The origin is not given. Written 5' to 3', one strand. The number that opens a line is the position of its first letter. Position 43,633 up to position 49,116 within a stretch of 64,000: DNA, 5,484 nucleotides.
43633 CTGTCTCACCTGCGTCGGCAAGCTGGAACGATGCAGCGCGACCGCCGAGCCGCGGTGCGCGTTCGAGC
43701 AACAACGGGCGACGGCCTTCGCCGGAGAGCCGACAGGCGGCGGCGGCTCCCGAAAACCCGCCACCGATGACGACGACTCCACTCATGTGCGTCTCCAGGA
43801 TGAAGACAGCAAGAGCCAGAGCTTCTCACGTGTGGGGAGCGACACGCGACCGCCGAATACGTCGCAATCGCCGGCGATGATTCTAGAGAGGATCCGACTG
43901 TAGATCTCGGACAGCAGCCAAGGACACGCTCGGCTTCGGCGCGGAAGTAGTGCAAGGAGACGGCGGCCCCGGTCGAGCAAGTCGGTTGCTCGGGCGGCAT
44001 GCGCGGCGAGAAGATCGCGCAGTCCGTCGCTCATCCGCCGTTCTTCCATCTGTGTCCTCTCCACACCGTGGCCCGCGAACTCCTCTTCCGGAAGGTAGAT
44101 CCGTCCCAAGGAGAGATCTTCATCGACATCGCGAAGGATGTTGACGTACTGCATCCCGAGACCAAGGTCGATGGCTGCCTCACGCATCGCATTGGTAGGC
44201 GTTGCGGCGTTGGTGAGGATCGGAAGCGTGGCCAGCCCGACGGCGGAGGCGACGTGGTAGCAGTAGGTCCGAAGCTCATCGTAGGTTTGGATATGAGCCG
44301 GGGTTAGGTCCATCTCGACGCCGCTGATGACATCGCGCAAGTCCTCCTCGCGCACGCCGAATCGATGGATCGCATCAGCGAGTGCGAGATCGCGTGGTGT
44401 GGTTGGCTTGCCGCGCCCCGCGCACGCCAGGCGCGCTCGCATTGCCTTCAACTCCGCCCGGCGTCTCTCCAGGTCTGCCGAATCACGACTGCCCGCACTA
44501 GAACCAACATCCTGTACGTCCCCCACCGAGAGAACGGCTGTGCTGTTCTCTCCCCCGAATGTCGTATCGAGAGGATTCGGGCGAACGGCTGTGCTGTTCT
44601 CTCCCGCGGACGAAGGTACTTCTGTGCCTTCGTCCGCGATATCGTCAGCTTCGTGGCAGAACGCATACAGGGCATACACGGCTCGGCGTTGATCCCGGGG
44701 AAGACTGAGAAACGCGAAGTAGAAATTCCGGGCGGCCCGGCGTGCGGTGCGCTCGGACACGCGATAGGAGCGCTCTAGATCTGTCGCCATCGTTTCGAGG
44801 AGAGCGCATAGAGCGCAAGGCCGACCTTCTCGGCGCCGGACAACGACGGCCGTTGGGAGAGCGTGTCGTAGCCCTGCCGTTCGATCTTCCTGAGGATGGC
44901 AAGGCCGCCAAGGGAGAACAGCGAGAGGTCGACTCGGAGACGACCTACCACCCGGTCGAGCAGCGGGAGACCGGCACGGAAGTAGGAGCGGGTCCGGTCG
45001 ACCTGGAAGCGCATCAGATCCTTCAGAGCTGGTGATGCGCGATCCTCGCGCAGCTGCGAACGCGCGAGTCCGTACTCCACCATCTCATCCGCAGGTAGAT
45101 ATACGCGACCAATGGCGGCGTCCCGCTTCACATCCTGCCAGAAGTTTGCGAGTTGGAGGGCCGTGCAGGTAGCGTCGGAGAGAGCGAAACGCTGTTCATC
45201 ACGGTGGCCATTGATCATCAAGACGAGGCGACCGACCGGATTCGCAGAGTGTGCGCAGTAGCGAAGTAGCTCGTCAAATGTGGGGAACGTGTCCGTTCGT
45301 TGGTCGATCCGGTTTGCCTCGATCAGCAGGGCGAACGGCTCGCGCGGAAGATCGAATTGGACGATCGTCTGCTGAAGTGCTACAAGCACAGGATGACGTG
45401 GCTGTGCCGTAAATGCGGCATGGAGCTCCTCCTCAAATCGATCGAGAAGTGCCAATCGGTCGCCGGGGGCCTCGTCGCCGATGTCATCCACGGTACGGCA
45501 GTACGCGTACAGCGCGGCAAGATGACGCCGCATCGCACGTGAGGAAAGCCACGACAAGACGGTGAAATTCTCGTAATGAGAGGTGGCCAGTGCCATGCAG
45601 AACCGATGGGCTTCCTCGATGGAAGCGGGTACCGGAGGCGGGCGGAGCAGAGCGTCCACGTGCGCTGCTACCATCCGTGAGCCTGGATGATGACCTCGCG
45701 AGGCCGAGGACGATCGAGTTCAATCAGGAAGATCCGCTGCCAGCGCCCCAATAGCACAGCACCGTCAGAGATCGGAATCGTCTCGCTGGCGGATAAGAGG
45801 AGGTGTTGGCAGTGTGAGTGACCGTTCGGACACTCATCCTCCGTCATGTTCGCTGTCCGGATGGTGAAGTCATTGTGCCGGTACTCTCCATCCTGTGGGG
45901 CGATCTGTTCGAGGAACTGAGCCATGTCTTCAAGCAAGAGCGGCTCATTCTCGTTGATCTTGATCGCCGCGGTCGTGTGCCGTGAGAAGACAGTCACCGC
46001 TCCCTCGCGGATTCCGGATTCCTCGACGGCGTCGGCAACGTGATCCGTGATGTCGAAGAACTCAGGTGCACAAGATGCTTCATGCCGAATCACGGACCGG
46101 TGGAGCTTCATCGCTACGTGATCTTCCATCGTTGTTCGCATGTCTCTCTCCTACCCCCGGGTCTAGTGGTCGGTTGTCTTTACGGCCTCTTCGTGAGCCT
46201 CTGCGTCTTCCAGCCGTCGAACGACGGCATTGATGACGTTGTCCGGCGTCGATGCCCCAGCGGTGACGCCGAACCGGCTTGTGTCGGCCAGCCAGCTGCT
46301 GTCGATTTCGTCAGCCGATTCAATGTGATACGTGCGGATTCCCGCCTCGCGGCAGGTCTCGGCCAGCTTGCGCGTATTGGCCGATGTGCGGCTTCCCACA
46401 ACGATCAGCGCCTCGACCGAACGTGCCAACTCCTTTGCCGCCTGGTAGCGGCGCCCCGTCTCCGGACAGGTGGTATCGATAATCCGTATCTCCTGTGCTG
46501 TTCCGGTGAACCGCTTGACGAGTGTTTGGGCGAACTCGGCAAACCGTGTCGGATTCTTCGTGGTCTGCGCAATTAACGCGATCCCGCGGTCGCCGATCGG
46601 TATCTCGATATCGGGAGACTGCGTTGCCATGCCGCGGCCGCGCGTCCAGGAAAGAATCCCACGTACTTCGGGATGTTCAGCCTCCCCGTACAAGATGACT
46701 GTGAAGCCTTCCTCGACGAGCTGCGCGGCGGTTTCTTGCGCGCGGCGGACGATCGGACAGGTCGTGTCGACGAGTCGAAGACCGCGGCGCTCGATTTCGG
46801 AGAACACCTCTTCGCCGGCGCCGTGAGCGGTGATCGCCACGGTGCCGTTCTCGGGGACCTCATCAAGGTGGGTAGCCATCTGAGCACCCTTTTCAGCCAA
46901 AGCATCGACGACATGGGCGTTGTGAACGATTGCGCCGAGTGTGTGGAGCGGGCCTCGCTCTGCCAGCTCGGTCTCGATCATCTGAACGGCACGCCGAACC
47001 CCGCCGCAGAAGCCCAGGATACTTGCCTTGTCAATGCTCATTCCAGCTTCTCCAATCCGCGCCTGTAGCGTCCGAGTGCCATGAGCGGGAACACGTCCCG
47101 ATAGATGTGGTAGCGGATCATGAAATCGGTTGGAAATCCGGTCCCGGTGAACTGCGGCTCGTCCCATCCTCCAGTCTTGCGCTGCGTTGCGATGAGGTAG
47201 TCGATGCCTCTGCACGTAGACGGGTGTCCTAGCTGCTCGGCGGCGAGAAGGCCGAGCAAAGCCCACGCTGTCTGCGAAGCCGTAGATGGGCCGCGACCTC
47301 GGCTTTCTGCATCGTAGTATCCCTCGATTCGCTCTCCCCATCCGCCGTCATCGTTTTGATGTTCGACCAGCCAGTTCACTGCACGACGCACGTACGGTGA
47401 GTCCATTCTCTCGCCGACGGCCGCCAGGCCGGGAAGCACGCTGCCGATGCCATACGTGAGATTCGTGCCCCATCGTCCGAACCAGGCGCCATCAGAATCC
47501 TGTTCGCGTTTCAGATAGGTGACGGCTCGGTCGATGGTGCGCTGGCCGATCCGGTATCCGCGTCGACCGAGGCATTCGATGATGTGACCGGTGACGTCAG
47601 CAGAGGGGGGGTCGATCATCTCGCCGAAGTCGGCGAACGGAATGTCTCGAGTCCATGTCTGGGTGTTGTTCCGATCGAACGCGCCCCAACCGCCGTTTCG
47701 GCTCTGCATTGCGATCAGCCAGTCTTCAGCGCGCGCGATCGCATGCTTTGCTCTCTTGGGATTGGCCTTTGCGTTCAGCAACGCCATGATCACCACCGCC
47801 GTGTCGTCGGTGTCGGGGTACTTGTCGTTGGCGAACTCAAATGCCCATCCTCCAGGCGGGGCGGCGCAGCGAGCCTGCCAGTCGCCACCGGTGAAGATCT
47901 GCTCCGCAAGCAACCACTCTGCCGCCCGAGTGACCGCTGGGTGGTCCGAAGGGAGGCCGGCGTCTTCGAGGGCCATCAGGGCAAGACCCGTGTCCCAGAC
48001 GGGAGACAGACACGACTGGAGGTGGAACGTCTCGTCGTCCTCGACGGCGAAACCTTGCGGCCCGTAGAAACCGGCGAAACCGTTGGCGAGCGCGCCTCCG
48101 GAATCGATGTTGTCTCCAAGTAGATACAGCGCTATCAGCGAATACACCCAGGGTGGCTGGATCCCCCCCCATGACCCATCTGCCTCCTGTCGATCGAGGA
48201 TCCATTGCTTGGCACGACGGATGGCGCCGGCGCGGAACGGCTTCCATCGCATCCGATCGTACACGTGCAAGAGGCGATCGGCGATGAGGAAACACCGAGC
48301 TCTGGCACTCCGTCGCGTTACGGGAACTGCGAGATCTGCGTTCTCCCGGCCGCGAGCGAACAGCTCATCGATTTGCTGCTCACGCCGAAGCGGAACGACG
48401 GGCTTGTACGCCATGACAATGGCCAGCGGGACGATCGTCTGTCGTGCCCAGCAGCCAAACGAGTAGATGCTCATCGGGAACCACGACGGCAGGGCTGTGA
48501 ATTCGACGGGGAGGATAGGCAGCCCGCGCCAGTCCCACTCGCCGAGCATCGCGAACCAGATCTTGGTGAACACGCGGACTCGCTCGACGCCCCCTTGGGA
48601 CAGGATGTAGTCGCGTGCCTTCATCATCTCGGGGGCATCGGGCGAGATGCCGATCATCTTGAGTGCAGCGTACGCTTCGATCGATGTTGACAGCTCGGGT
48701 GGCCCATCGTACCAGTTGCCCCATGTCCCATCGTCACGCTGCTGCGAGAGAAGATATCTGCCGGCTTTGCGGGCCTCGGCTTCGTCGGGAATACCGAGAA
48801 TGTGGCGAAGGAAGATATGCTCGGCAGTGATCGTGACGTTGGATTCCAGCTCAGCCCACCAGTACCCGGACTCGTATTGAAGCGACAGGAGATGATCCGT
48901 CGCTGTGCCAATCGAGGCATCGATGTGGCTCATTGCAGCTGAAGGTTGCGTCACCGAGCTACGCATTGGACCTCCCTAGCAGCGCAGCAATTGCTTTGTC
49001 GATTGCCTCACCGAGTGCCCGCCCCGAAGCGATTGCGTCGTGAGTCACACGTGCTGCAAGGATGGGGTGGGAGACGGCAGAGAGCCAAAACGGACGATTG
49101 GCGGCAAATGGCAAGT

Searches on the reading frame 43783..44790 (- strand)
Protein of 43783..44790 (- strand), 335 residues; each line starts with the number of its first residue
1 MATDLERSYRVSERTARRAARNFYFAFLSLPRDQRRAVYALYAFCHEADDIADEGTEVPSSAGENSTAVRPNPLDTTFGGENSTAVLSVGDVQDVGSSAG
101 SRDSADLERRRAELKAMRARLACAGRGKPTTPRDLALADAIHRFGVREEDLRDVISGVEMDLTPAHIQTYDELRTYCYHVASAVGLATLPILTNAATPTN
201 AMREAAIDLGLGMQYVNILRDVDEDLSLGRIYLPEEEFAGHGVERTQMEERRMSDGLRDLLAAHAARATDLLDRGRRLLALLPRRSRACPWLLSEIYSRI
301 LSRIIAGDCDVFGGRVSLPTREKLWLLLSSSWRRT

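Call 75: search_protein_families(library=pfam, proteins=[window:43783-44790:-], max_evalue=0.0001)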
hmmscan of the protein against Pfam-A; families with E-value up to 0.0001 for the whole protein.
window:43783-44790:- (335 aa): 1 family
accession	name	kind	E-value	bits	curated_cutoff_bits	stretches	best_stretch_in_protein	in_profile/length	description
PF00494.24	SQS_PSY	-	2e-65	221.5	26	2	106-321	42-262/263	Squalene/phytoene synthase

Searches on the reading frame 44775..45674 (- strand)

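Call 75: search_protein_families(library=pfam, proteins=[window:44775-45674:-], max_evalue=0.0001)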
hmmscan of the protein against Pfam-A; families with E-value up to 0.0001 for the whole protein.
window:44775-45674:- (299 aa): 1 family
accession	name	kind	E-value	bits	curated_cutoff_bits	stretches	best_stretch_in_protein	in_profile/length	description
PF00494.24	SQS_PSY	-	8.7e-67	226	26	1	32-280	3-261/263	Squalene/phytoene synthase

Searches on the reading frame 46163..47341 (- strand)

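Call 75: search_protein_families(library=pfam, proteins=[window:46163-47341:-], max_evalue=0.0001)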
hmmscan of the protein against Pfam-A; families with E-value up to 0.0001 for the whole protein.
window:46163-47341:- (392 aa): 1 family
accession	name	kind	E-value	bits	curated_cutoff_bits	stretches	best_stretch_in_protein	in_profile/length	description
PF02401.23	LYTB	-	1.2e-79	267.8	24.5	1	105-378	3-267/267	LytB protein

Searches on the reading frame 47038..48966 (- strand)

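Call 75: search_protein_families(library=pfam, proteins=[window:47038-48966:-], max_evalue=0.0001)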
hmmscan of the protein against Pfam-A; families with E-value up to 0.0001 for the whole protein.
window:47038-48966:- (642 aa): 4 families
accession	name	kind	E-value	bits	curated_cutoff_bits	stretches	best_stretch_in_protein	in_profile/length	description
PF13243.12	SQHop_cyclase_C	-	1.7e-143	477.9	26.1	1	320-636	1-319/319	Squalene-hopene cyclase C-terminal domain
PF13249.12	SQHop_cyclase_N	-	4.6e-121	403.9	26.2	2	20-286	2-269/291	Squalene-hopene cyclase N-terminal domain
PF09492.16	Pec_lyase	-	2e-08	34.3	22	0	392-446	46-99/292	Pectic acid lyase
PF07678.20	TED_complement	-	1.2e-07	31.6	22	0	521-583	111-178/312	A-macroglobulin TED domain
